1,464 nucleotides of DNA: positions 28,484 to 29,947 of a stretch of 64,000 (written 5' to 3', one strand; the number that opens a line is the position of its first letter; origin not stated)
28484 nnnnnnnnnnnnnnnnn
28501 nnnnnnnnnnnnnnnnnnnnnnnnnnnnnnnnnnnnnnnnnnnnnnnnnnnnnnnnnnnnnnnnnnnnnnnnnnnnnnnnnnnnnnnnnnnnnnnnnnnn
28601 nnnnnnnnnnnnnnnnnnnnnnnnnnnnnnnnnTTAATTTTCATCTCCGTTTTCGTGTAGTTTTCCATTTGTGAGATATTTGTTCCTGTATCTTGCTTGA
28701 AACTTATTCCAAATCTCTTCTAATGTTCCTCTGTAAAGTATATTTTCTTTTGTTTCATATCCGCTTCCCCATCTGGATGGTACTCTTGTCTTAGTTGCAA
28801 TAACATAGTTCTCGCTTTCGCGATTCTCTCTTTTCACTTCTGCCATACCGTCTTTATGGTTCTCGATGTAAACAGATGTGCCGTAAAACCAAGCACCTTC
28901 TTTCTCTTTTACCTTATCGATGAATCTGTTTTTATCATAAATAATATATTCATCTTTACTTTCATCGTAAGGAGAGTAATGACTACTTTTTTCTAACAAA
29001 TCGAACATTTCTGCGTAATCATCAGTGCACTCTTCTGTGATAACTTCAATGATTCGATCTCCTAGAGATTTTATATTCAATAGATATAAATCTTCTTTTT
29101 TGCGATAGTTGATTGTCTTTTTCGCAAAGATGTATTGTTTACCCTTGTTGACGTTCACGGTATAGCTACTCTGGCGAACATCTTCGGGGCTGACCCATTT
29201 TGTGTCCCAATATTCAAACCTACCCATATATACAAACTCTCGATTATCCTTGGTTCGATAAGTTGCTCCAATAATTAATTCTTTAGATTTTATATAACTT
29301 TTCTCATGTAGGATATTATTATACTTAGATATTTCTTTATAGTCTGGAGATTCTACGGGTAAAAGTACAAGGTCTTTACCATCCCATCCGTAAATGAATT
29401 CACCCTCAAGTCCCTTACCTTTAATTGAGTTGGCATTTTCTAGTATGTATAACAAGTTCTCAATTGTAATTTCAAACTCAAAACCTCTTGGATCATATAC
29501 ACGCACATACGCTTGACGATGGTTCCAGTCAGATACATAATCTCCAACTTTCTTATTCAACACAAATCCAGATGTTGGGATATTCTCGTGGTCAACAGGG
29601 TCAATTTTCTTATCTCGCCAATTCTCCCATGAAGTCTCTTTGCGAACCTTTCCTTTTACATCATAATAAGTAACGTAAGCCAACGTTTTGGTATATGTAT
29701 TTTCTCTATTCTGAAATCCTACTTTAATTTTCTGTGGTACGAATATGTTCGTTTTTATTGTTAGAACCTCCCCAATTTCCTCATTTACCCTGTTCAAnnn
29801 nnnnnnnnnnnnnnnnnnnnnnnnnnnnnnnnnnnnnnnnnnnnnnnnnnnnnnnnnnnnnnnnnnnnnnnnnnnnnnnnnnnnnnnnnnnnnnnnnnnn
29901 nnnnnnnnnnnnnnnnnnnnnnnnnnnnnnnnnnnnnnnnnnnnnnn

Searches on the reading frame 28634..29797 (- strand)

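Call 54: search_protein_families(library=phrogs, proteins=[window:28634-29797:-], max_evalue=0.00001)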
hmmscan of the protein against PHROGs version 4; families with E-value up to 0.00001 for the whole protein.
window:28634-29797:- (387 aa): 4 families
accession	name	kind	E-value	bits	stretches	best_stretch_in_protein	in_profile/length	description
phrog_2475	-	unknown function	2.9e-111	373.6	1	15-382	1-379/383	-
phrog_6266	-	unknown function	5.8e-16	59.7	1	23-195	8-186/328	-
phrog_14061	-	unknown function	3e-12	47.4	1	58-198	42-172/402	-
phrog_30990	-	unknown function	1.7e-09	38.4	1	60-150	62-151/282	-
